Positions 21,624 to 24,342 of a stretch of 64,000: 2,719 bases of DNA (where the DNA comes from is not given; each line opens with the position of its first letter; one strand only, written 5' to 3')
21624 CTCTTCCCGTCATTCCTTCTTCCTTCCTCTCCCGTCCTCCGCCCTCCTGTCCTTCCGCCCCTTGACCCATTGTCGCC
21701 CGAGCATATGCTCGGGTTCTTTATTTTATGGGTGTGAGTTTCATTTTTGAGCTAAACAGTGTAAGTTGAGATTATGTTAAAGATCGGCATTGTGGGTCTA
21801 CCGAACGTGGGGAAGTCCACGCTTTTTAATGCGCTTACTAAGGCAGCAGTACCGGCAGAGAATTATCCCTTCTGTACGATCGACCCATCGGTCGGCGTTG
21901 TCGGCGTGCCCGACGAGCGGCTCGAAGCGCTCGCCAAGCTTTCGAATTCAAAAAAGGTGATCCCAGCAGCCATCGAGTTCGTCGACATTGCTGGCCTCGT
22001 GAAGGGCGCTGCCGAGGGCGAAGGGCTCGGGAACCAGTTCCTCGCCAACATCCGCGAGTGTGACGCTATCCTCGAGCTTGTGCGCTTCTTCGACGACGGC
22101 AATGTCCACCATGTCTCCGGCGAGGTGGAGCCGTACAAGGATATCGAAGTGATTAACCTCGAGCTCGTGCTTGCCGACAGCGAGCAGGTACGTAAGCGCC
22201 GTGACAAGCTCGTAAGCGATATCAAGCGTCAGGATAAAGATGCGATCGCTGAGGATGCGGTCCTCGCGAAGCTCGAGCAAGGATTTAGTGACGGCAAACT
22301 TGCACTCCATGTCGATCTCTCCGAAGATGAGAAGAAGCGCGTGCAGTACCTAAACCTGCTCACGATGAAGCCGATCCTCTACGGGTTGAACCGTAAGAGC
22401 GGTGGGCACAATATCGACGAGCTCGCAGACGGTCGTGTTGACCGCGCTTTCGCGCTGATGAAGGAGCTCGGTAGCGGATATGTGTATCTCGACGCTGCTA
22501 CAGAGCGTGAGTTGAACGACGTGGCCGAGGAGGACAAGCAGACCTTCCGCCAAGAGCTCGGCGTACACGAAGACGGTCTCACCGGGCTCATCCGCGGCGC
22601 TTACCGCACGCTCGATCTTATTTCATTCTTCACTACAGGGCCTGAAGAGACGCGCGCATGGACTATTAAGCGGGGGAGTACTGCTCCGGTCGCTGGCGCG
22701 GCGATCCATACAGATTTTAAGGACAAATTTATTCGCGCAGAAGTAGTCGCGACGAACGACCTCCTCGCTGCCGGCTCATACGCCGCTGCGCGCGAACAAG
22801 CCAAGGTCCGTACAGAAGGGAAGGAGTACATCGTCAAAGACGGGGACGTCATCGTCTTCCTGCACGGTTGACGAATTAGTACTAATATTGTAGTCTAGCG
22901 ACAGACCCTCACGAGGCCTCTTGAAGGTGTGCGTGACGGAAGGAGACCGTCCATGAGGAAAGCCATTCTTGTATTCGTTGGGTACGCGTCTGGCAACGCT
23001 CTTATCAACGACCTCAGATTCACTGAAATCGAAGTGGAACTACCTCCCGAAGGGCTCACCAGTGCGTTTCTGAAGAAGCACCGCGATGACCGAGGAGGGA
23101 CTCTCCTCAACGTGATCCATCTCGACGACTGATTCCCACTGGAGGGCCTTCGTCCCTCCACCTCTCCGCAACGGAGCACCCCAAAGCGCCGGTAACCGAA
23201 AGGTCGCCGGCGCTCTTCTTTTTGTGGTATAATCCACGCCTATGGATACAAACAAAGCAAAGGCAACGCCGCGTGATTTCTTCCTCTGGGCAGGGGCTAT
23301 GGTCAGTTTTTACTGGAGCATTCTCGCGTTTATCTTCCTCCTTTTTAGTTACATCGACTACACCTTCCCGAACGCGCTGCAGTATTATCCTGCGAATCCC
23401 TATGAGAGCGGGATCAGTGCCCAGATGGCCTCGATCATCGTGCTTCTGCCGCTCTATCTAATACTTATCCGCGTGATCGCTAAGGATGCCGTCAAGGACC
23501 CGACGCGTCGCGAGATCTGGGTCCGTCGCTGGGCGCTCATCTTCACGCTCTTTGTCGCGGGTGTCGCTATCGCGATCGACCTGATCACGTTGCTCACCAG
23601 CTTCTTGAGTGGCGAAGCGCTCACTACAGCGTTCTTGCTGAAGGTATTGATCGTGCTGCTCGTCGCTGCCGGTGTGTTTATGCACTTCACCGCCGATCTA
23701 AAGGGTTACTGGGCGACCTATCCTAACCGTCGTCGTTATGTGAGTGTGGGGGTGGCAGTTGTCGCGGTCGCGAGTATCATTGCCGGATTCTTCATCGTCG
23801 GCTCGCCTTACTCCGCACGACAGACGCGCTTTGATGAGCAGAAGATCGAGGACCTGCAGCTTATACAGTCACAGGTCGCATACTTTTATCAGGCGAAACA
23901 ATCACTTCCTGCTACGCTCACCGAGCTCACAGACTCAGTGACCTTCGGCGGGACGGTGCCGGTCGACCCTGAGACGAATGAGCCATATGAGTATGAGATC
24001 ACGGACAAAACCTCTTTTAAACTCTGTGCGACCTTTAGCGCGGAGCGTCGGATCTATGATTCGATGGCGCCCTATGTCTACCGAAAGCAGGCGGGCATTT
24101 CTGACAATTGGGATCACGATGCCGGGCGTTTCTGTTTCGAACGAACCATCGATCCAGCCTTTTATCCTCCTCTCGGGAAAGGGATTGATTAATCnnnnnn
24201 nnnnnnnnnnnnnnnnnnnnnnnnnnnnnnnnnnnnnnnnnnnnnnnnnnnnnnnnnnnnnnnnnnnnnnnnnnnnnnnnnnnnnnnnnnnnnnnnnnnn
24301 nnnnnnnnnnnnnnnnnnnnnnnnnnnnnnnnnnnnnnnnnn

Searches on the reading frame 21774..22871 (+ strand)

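Call 10: search_protein_families(library=pfam, proteins=[window:21774-22871:+], max_evalue=0.001)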
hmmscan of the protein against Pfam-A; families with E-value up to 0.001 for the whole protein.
window:21774-22871:+ (365 aa): 3 families
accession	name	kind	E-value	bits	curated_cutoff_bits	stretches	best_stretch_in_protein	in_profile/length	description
PF06071.19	YchF-GTPase_C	-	5.7e-33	113.3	27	1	282-363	1-82/84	Protein of unknown function (DUF933)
PF01926.29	MMR_HSR1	-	4.3e-22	78.8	21.9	1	3-121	1-99/113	50S ribosome-binding GTPase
PF02421.24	FeoB_N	-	6.2e-08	32.8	27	1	3-47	2-46/156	Ferrous iron transport protein B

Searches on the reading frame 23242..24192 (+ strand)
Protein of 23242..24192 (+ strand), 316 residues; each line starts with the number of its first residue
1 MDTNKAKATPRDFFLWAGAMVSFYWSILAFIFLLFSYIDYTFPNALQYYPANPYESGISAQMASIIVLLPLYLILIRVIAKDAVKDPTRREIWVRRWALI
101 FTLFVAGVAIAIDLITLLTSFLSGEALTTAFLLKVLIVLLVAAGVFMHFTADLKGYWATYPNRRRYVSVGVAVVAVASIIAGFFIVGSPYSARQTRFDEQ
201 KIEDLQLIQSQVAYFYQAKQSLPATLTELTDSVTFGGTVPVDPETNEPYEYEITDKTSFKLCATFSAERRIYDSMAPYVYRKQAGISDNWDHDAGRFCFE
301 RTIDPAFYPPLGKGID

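Call 10: search_protein_families(library=pfam, proteins=[window:23242-24192:+], max_evalue=0.001)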
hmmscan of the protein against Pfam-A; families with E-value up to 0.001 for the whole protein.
window:23242-24192:+ (316 aa): 1 family
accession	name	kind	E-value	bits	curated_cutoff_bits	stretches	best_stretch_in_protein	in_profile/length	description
PF18920.5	DUF5671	-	1.9e-14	54.1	28.4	1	13-146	2-129/132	Domain of unknown function (DUF5671)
